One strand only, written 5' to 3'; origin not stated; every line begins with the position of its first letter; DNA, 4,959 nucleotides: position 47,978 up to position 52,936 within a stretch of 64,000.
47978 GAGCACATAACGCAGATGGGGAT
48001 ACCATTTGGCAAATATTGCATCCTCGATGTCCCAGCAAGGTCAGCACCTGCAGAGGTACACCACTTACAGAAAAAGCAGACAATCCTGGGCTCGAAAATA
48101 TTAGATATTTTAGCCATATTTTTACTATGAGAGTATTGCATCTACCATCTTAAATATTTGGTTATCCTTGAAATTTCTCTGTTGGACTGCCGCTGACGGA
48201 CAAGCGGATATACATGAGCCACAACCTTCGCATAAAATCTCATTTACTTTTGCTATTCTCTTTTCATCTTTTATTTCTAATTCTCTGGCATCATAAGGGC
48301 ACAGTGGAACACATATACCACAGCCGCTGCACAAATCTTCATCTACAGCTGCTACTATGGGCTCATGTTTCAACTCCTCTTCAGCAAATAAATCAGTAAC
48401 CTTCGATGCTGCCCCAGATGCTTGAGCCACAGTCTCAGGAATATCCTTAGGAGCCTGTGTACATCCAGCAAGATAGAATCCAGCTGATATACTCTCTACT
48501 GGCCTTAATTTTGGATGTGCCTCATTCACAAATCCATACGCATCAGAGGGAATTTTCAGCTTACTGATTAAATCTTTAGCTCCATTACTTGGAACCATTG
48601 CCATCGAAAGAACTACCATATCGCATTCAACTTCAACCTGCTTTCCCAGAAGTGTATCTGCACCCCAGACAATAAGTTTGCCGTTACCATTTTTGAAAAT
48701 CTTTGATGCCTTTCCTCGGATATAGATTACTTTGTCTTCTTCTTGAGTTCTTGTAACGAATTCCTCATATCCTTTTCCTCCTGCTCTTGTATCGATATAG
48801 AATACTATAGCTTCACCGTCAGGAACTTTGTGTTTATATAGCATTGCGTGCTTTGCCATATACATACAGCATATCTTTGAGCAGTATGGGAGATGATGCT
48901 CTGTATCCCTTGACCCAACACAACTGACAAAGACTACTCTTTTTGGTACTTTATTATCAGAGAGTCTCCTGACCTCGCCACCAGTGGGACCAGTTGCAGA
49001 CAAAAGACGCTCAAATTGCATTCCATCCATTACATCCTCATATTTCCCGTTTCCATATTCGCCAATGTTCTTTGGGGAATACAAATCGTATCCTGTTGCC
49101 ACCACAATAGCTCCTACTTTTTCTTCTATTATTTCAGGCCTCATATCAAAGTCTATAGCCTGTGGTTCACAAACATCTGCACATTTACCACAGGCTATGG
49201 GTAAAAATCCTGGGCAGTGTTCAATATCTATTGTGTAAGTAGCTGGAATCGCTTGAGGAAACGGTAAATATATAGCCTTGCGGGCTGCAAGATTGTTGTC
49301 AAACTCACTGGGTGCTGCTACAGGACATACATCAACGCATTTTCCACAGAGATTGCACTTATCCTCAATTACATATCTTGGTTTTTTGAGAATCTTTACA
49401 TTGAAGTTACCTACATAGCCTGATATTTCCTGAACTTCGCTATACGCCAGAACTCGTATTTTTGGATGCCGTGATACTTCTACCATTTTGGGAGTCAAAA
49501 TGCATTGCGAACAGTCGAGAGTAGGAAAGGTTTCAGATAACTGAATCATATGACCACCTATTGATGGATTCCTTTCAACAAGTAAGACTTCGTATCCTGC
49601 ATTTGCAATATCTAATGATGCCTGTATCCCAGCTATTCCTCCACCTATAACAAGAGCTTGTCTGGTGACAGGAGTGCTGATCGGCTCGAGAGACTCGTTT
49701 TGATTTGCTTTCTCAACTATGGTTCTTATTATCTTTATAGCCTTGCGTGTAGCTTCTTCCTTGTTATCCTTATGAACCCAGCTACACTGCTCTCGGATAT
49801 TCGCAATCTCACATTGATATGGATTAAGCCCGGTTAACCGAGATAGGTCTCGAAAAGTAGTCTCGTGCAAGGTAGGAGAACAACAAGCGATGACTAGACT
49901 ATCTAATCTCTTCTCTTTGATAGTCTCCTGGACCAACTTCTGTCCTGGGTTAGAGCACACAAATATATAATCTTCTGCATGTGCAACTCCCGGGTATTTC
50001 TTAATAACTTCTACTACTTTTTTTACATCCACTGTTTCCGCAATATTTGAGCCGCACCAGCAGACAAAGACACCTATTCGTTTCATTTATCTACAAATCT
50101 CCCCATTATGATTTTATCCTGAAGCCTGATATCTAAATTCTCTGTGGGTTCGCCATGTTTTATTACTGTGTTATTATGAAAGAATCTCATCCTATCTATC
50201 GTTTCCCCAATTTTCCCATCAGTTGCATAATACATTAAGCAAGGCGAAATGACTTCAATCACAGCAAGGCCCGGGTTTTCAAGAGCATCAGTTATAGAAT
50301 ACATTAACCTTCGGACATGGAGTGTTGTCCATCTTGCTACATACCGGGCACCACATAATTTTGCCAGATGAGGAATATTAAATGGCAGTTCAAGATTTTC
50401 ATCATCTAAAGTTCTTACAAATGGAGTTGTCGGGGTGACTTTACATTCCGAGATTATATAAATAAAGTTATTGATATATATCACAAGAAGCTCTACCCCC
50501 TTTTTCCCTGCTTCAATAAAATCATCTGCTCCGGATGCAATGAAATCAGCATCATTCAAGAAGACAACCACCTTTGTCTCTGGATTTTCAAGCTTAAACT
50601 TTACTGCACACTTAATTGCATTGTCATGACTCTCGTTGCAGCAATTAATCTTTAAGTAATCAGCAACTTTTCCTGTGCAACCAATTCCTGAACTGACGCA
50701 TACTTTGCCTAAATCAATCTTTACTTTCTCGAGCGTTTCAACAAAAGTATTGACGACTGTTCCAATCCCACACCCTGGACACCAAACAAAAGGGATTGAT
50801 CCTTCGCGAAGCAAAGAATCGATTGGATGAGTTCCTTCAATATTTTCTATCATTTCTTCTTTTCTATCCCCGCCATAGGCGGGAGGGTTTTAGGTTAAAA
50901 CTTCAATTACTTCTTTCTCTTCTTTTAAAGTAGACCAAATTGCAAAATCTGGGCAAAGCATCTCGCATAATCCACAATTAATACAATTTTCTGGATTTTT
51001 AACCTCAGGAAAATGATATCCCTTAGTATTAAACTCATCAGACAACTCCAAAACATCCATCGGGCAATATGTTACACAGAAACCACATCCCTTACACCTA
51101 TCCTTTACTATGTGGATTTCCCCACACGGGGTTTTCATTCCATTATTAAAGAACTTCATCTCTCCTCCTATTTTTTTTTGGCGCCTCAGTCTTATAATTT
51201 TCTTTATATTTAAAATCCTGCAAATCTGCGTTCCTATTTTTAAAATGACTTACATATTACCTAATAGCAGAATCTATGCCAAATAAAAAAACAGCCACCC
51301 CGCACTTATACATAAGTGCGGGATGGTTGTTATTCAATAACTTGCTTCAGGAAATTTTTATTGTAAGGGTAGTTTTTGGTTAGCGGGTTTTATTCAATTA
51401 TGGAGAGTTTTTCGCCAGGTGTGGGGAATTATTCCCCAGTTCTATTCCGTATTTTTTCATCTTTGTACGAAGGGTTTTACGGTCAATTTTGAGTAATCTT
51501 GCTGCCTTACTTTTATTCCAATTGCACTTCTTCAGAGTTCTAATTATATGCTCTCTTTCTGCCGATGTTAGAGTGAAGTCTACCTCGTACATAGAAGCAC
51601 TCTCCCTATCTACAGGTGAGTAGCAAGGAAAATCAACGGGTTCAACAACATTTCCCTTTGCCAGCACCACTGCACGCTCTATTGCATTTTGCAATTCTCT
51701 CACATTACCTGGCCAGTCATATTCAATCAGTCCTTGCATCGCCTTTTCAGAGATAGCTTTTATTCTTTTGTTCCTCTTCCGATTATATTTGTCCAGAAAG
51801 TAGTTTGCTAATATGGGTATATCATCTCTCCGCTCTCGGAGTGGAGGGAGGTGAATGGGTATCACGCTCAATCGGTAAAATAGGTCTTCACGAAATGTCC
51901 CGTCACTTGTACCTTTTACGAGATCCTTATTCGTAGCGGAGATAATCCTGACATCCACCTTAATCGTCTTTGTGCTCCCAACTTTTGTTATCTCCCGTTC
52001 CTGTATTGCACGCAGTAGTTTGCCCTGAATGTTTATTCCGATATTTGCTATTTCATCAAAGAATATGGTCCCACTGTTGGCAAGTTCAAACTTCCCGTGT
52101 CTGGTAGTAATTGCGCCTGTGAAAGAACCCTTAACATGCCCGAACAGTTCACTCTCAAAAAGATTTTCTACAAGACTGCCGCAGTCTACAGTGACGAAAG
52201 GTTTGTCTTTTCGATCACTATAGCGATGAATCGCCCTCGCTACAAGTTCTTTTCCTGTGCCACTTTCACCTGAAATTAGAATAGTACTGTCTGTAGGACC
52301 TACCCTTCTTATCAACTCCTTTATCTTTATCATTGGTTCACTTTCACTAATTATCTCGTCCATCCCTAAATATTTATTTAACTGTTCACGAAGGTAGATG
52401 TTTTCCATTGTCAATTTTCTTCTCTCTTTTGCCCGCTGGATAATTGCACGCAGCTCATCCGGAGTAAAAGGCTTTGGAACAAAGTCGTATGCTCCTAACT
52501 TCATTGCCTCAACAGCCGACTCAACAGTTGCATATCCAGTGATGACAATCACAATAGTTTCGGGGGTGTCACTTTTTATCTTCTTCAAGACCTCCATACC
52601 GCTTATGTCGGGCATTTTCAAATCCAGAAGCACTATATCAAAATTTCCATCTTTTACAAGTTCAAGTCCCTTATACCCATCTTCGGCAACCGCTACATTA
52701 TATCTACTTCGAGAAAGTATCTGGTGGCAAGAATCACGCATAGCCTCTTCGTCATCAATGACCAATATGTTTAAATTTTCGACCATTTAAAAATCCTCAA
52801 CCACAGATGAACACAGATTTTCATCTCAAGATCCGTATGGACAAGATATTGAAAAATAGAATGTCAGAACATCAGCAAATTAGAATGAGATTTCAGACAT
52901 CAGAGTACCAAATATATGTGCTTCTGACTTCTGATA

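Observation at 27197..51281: Sigma54-driven ~24 kb Hdr-MvhD-lipoate gene run: candidate lipoyl-disulfide electron-bifurcating system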

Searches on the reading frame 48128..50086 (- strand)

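Call 4: search_protein_families(library=pfam, proteins=[window:48128-50086:-], max_evalue=0.01)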
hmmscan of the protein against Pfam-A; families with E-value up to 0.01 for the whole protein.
window:48128-50086:- (653 aa): 21 families
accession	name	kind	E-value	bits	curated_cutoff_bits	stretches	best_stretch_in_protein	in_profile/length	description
PF00037.32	Fer4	-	8.5e-21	73.3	21.1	3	581-601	3-23/24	4Fe-4S binding domain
PF12838.12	Fer4_7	-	4.1e-16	59.6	27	2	586-633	2-52/52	4Fe-4S dicluster domain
PF13237.11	Fer4_10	-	3.2e-14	53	25.5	3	581-630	4-53/53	4Fe-4S dicluster domain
PF14697.11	Fer4_21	-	4.1e-12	46.5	35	2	579-631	1-53/59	4Fe-4S dicluster domain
PF13484.11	Fer4_16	-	5.3e-12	46.8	30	2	243-306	1-63/66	4Fe-4S double cluster binding domain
PF25160.1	LdpA_Fe-S-bd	-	1.9e-11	44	27.6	3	580-600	22-42/49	LdpA Fe-S cluster-binding domain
PF12837.12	Fer4_6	-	4.4e-10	39.4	25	2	239-258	4-23/24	4Fe-4S binding domain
PF12797.12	Fer4_2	-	4.7e-10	39.2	24.5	2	237-256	3-22/22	4Fe-4S binding domain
PF12831.13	FAD_oxidored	-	1.3e-07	31.7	27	1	145-180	3-38/416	FAD dependent oxidoreductase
PF13187.11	Fer4_9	-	5e-07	30.1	27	1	586-633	2-51/52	4Fe-4S dicluster domain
PF07992.20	Pyr_redox_2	-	5.2e-07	29.8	26.1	1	144-232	3-78/291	Pyridine nucleotide-disulphide oxidoreductase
PF12798.12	Fer4_3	-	1.1e-06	29.5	27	0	244-258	1-15/15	4Fe-4S binding domain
PF17179.9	Fer4_22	-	1.5e-06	29.4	27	0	609-631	71-93/95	4Fe-4S dicluster domain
PF13450.12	NAD_binding_8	-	2.7e-06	28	21.9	1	146-180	1-35/68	NAD(P)-binding Rossmann-like domain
PF01266.30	DAO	-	2.7e-05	24.3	27.9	1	144-178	2-36/353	FAD dependent oxidoreductase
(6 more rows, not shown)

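Call 42: search_protein_families(library=ncbifam, proteins=[window:48128-50086:-], max_evalue=0.001)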
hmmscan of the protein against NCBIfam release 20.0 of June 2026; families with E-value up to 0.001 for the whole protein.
window:48128-50086:- (653 aa): 90 families (the best 25 are shown)
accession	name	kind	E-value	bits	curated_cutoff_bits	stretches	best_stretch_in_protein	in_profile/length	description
NF040770.1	hetero_SS_HdrA2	exception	2e-248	826.5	1100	1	3-652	1-641/777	CoB-CoM heterodisulfide reductase HdrA2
NF041778.1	hetero_SS_HdrA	equivalog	7.1e-187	622.7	1400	1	2-651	6-650/771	ferredoxin:CoB-CoM heterodisulfide reductase subunit HdrA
NF041891.1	hdrA_Methbact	equivalog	3.3e-186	620.8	1300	1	3-652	2-636/762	ferredoxin:CoB-CoM heterodisulfide reductase subunit HdrA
TIGR01944.1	rnfB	subfamily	4.9e-12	45.8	68.7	1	533-642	64-168/190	RnfABCDGE type electron transport complex subunit B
TIGR02179.1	PorD_KorD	subfamily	6.6e-12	45.4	60.05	2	239-313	22-74/78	2-oxoacid:acceptor oxidoreductase, delta subunit, pyruvate/2-ketoisovalerate family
NF042909.1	FMH_DH_FwdF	exception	8.7e-12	44.8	375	2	579-637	220-277/336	tungsten-dependent formylmethanofuran dehydrogenase subunit FwdF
TIGR02700.1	flavo_MJ0208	hypoth_equivalog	9.4e-12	44.7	251.35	1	578-637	142-197/234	dihydromethanopterin reductase (acceptor)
NF038196.1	ferrodoxin_EFR1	subfamily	1.7e-11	44.6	75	1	580-638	181-233/242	EFR1 family ferrodoxin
NF005506.0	PRK07118.1-5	equivalog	3.9e-11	42.9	388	0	578-611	164-197/279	Fe-S cluster domain-containing protein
NF058577.1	FdxA_fam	equivalog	1.1e-10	41.5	65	1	238-264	3-29/52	4Fe-4S ferredoxin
NF003475.0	PRK05113.1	equivalog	3.5e-10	40.1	203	1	525-641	55-167/190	electron transport complex subunit RsxB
NF040864.1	HgcB_ferredoxin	equivalog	1.1e-09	37.9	99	1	580-635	10-62/93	mercury methylation ferredoxin HgcB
TIGR03294.1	FrhG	equivalog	2.4e-09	37.3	245.5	1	528-638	111-224/228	coenzyme F420 hydrogenase subunit gamma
NF007204.0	PRK09625.1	equivalog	3.1e-09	37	125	1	577-608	82-113/133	pyruvate flavodoxin oxidoreductase subunit delta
NF005504.0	PRK07118.1-3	equivalog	3.6e-09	36.4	437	1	586-645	142-201/293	Fe-S cluster domain-containing protein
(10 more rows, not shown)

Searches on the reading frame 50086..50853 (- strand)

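Call 4: search_protein_families(library=pfam, proteins=[window:50086-50853:-], max_evalue=0.01)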
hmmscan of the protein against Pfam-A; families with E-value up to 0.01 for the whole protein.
window:50086-50853:- (256 aa): 1 family
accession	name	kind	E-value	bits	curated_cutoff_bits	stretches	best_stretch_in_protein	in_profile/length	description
PF02775.26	TPP_enzyme_C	-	7.9e-11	42.4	21.9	1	75-201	29-151/151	Thiamine pyrophosphate enzyme, C-terminal TPP binding domain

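Call 42: search_protein_families(library=ncbifam, proteins=[window:50086-50853:-], max_evalue=0.001)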
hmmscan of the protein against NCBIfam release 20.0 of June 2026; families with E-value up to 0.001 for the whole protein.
window:50086-50853:- (256 aa): 6 families
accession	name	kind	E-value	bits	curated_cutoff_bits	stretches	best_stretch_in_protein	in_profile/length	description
NF007207.0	PRK09628.1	equivalog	2.9e-43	148.5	364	1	12-233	6-230/277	2-oxoglutarate ferredoxin oxidoreductase subunit beta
NF041171.1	Oxoac_fdxbeta_Archa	equivalog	1.1e-35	123.4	423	1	24-209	5-193/296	2-oxoacid:ferredoxin oxidoreductase subunit beta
NF008820.0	PRK11866.1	equivalog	4.5e-34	118.2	402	1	22-209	15-205/287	2-oxoacid ferredoxin oxidoreductase subunit beta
TIGR02177.1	PorB_KorB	subfamily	4.5e-34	118.2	261.9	1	23-209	2-191/286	2-oxoacid:acceptor oxidoreductase, beta subunit, pyruvate/2-ketoisovalerate family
NF008821.0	PRK11869.1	equivalog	4.9e-28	97.8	438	1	16-208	8-203/286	2-oxoacid ferredoxin oxidoreductase subunit beta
TIGR03336.1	IOR_alpha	equivalog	1.8e-08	33.2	650.9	1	21-211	355-537/595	indolepyruvate ferredoxin oxidoreductase subunit alpha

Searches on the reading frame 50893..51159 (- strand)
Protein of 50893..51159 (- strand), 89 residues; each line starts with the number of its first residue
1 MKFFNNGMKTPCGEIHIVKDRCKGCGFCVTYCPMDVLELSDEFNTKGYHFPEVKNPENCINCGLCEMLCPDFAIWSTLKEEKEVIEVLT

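Call 4: search_protein_families(library=pfam, proteins=[window:50893-51159:-], max_evalue=0.01)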
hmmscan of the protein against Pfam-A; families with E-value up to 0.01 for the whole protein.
window:50893-51159:- (89 aa): 16 families
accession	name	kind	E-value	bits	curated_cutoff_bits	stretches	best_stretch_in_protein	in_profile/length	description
PF00037.32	Fer4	-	3.8e-14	52.3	21.1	2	16-37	2-23/24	4Fe-4S binding domain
PF12838.12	Fer4_7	-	3.5e-13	50.2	27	1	21-70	1-49/52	4Fe-4S dicluster domain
PF12837.12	Fer4_6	-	7.6e-12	45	25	2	15-37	2-24/24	4Fe-4S binding domain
PF12797.12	Fer4_2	-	3.9e-11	42.6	24.5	2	15-33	3-21/22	4Fe-4S binding domain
PF14697.11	Fer4_21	-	1.1e-09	38.7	35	2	56-87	5-36/59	4Fe-4S dicluster domain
PF13237.11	Fer4_10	-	6.4e-09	36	25.5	1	16-70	3-53/53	4Fe-4S dicluster domain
PF12800.12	Fer4_4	-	3.4e-08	33.6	24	2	20-35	2-17/17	4Fe-4S binding domain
PF13484.11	Fer4_16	-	6.7e-08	33.6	30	1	21-43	1-24/66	4Fe-4S double cluster binding domain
PF25160.1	LdpA_Fe-S-bd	-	1.1e-07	31.9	27.6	1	16-38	22-44/49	LdpA Fe-S cluster-binding domain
PF13187.11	Fer4_9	-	2.3e-07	31.2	27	1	21-72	1-50/52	4Fe-4S dicluster domain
PF13534.11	Fer4_17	-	9.9e-05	23.2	22.2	0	21-71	1-58/61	4Fe-4S dicluster domain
PF13183.11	Fer4_8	-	0.00023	22.1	27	0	20-70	3-65/68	4Fe-4S dicluster domain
PF12798.12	Fer4_3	-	0.00025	22.1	27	0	59-70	1-12/15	4Fe-4S binding domain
PF13370.11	Fer4_13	-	0.00036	21.6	24.5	0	57-71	4-18/58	4Fe-4S single cluster domain of Ferredoxin I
PF17179.9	Fer4_22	-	0.0005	21.3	27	0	58-73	1-16/95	4Fe-4S dicluster domain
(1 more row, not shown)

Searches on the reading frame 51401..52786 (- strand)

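Call 76: search_protein_families(library=pfam, proteins=[window:51401-52786:-], max_evalue=0.0001)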
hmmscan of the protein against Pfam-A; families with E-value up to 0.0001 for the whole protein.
window:51401-52786:- (462 aa): 8 families
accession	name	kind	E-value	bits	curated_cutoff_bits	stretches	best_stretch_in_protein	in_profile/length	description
PF00158.32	Sigma54_activat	-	8.1e-67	224.5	20.2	1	145-312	1-168/168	Sigma-54 interaction domain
PF00072.30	Response_reg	-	4e-33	114.4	30.2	1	7-116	1-110/111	Response regulator receiver domain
PF25601.1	AAA_lid_14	-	1.1e-28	99.3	27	1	317-389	1-73/87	AAA+ ATPase lid domain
PF14532.12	Sigma54_activ_2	-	7e-18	65.6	25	1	147-316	2-138/138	Sigma-54 interaction domain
PF02954.25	HTH_8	-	8.1e-15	54.7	22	1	406-446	2-42/42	Bacterial regulatory protein, Fis family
PF07728.20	AAA_5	-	1.9e-07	31.6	22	1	169-287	2-123/139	AAA domain (dynein-related subfamily)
PF00004.35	AAA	-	1.7e-06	28.9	21.2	1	169-287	1-110/131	ATPase family associated with various cellular activities (AAA)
PF07724.20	AAA_2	-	4.1e-06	27.4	27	1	167-279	4-116/166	AAA domain (Cdc48 subfamily)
